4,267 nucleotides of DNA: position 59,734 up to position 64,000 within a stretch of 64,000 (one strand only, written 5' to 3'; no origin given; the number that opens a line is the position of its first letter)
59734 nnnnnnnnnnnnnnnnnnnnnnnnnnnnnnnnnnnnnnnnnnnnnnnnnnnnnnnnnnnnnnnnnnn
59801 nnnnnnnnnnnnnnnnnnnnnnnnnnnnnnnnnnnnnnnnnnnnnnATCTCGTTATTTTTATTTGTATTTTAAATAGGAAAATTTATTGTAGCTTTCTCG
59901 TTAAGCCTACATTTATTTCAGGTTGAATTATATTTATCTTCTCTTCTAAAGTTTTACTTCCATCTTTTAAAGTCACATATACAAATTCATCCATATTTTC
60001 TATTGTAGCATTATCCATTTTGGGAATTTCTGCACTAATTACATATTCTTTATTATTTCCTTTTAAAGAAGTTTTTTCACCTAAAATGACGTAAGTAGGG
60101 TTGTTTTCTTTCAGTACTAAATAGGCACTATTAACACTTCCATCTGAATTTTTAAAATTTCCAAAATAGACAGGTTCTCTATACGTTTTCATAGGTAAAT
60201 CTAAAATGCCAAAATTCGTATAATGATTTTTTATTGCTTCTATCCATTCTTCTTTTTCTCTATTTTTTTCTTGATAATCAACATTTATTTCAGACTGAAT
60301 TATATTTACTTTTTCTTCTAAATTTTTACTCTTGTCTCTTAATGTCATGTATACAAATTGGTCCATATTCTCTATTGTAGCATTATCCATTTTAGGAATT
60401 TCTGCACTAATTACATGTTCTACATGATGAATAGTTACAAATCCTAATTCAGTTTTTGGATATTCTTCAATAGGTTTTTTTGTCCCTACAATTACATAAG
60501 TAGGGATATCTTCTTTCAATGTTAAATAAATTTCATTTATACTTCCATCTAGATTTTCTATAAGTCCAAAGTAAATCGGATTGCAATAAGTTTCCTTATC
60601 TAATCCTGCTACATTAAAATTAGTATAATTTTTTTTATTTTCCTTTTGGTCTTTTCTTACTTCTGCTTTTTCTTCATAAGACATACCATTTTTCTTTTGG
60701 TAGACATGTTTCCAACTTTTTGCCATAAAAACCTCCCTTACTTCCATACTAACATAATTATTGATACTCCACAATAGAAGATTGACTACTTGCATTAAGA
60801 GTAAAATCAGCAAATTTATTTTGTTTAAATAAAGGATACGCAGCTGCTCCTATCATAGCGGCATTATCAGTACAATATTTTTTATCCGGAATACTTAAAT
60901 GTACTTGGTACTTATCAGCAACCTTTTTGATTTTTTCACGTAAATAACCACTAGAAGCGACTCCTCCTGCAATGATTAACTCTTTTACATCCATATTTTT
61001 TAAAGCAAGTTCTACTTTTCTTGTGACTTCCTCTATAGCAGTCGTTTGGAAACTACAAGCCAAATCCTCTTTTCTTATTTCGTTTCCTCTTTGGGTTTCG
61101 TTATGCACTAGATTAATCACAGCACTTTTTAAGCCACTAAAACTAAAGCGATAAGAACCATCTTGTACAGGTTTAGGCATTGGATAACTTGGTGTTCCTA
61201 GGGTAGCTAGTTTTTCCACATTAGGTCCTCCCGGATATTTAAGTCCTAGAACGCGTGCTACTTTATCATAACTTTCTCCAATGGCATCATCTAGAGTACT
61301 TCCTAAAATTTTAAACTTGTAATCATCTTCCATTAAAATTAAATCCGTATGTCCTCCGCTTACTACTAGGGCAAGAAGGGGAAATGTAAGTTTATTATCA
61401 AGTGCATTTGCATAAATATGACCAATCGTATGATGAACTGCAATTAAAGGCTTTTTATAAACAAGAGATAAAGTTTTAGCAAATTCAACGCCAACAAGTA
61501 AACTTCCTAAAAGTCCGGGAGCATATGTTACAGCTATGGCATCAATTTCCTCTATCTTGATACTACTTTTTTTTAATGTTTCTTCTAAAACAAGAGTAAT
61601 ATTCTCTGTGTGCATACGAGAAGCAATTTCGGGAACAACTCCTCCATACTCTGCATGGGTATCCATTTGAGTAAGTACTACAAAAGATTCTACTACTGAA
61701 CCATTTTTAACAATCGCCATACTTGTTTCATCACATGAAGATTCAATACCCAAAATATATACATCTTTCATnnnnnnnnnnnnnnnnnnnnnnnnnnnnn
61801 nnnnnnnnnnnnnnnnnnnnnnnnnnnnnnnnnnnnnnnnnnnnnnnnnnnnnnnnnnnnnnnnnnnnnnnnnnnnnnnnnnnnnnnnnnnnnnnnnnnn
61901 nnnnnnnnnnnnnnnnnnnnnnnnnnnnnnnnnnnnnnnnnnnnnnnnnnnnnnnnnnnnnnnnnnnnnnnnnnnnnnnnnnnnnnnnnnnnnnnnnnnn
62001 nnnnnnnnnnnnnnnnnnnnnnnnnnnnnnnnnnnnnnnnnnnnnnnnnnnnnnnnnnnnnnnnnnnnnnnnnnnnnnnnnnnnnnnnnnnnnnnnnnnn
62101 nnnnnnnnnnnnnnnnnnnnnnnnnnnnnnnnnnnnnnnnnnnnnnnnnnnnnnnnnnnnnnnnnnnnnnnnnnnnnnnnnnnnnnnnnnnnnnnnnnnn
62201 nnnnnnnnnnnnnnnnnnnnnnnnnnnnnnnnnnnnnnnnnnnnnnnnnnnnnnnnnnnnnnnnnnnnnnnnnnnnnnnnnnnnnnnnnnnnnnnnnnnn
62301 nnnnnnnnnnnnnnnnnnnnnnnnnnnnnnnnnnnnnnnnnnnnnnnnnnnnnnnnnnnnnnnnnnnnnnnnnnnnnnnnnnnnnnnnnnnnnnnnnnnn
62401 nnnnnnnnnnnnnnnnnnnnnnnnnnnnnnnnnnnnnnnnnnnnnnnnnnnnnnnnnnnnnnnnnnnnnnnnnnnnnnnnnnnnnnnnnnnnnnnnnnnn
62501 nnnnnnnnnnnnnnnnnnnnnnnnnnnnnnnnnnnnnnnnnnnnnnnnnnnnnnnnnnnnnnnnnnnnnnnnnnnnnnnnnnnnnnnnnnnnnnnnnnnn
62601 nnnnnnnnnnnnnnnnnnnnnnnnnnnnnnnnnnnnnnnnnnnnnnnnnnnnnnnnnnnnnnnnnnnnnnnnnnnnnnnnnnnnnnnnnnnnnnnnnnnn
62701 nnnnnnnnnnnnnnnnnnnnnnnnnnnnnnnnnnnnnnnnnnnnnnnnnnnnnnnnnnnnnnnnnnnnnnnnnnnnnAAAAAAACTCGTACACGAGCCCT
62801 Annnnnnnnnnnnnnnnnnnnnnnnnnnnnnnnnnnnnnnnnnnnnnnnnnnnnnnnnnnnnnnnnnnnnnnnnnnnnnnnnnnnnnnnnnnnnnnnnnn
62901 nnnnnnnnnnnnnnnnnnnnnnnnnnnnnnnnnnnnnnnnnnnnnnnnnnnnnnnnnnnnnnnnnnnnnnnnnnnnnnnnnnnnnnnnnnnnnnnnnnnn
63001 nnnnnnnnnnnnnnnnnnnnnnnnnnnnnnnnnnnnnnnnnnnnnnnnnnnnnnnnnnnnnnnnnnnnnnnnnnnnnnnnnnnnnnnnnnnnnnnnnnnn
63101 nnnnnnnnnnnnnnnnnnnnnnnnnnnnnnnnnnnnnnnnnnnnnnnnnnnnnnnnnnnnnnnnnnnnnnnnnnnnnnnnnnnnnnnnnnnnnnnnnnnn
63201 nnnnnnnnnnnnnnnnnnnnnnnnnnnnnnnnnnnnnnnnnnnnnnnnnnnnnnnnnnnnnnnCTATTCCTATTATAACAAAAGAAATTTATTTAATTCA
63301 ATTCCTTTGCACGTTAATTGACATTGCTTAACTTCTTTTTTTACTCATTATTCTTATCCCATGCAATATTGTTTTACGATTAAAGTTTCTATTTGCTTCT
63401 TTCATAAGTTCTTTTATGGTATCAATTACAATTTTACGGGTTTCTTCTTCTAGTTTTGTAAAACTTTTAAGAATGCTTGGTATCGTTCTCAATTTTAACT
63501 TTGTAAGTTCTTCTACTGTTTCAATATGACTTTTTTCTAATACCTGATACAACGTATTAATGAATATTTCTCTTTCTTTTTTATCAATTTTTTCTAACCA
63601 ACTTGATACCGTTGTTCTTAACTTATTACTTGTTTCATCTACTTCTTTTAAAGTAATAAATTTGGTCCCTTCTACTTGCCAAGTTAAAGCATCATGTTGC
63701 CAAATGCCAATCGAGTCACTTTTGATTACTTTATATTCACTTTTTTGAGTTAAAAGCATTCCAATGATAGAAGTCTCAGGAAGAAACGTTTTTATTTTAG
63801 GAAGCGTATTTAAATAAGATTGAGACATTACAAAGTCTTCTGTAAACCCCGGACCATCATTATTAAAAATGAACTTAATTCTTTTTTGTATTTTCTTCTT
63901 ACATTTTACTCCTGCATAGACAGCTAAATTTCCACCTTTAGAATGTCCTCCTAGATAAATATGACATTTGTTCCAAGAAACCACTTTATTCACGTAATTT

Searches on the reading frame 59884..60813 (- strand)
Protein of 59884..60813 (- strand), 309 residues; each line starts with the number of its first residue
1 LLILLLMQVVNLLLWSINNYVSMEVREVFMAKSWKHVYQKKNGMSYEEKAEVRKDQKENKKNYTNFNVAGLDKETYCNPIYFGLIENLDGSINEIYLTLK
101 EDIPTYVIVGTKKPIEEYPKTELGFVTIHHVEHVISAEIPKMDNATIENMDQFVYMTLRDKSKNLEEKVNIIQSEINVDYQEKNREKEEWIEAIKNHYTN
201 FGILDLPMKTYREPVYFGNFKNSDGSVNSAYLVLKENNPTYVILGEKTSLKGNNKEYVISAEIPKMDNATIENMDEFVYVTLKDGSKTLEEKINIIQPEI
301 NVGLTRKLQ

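Call 30: search_protein_families(library=pfam, proteins=[window:59884-60813:-], max_evalue=0.00001)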
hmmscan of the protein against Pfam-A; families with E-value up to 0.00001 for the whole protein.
window:59884-60813:- (309 aa): 0 families

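Call 42: search_protein_families(library=pfam, proteins=[window:59884-60813:-], max_evalue=0.01)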
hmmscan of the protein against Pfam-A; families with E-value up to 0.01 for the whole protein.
window:59884-60813:- (309 aa): 1 family
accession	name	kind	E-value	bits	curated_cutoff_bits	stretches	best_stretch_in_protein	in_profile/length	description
PF10991.15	Enc34_ssDNA-bd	-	0.0014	18.8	26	0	240-294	11-64/176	Enterobacter phage Enc34, ssDNA-binding protein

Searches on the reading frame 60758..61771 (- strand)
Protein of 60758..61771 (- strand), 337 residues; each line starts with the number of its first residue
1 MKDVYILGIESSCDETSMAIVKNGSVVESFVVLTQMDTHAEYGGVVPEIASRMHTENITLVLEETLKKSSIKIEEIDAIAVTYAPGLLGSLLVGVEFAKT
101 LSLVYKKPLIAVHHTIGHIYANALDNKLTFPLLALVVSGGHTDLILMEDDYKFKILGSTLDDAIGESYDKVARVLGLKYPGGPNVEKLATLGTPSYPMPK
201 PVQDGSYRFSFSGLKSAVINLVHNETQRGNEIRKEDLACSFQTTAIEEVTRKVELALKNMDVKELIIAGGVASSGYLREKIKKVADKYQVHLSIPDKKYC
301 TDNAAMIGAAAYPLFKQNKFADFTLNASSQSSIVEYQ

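Call 42: search_protein_families(library=pfam, proteins=[window:60758-61771:-], max_evalue=0.01)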
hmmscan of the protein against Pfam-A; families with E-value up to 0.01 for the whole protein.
window:60758-61771:- (337 aa): 3 families
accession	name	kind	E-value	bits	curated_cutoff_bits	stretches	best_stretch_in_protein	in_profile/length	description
PF00814.31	TsaD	-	6.9e-94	314.9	24.8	1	31-308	6-263/264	tRNA N6-adenosine threonylcarbamoyltransferase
PF02543.21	Carbam_trans_N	-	0.0009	19.2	24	1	104-274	122-313/346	Carbamoyltransferase N-terminus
PF22521.2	HypF_C_2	-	0.0012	19.2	27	1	226-303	157-235/241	Carbamoyltransferase, Kae1-like Domain, second subdomain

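Call 54: find_homologous_proteins(query=window:60758-61771:-, max_evalue=1e-60)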
Query window:60758-61771:- (337 aa): 7996 proteins with E <= 1e-60 among 8000 candidates; the best 120 are listed.
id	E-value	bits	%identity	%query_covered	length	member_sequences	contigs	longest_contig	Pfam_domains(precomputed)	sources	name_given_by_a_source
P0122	5.3e-215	731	100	100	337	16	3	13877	PF00814.32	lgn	-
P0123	8.9e-200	681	93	99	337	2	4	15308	PF00814.32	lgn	-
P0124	5.7e-183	626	86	99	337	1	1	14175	PF00814.32,PF22521.3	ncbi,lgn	-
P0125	6.1e-183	626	85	99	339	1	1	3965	PF00814.32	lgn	-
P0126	1.7e-181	621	84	99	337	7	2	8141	PF00814.32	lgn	-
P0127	2.9e-181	620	84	99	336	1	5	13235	PF00814.32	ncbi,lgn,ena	-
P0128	2.1e-180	617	83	99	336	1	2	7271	PF00814.32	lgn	-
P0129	7.3e-180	615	83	99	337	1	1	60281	PF00814.32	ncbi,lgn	-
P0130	1.4e-179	615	83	99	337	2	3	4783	PF00814.32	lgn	-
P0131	1.6e-179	614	81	99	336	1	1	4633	PF00814.32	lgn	-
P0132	1.4e-178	611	83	99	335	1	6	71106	PF00814.32,PF22521.3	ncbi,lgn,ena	-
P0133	3.8e-178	610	83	99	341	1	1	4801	PF02543.22,PF00814.32,PF22521.3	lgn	-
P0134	2.4e-176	604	83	99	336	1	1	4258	PF00814.32,PF22521.3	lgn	-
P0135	5.9e-176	603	80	99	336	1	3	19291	PF00814.32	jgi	-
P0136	8.3e-176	602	100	82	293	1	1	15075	PF00814.32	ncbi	-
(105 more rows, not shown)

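Call 61: find_encoding_contigs(protein=P0122, flank=10000, max_places=3)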
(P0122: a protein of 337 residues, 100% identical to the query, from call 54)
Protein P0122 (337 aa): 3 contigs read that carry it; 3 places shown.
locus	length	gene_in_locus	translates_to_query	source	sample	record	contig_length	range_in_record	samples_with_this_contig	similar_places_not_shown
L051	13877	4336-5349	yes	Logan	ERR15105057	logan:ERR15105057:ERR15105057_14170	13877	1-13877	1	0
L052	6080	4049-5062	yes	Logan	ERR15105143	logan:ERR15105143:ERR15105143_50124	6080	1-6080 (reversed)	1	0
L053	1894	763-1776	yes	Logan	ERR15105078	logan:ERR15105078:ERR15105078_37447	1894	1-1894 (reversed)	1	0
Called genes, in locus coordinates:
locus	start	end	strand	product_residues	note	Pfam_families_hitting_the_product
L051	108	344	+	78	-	-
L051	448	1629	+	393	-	PF14243:R2K_3 (weak), PF18299:R2K_2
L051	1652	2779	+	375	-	PF11187:Mbeg1-like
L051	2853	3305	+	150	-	PF02367:TsaE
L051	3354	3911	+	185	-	PF00814:TsaD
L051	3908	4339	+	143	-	PF13420:Acetyltransf_4 (weak), PF00583:Acetyltransf_1, PF13673:Acetyltransf_10, PF13508:Acetyltransf_7, PF08445:FR47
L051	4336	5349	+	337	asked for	PF00814:TsaD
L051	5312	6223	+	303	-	PF10991:Enc34_ssDNA-bd (faint)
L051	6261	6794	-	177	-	PF00132:Hexapep, PF14602:Hexapep_2 (weak)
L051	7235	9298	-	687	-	-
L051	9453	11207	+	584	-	PF00404:Dockerin_1 (weak)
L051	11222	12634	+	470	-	PF12733:Cadherin-like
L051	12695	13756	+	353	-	PF00953:Glycos_transf_4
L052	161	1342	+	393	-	PF14243:R2K_3 (weak), PF18299:R2K_2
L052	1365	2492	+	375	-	PF11187:Mbeg1-like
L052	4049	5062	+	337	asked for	PF00814:TsaD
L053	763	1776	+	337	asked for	PF00814:TsaD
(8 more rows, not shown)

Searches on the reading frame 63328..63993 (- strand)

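Call 42: search_protein_families(library=pfam, proteins=[window:63328-63993:-], max_evalue=0.01)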
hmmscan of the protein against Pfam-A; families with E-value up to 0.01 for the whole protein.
window:63328-63993:- (221 aa): 2 families
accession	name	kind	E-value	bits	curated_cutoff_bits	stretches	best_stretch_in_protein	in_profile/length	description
PF11187.14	Mbeg1-like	-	6.7e-49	166.8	21.1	1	3-150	77-224/224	Mbeg1-like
PF11640.13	TAN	-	0.0058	17.2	27.1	0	115-176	75-136/150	Telomere-length maintenance and DNA damage repair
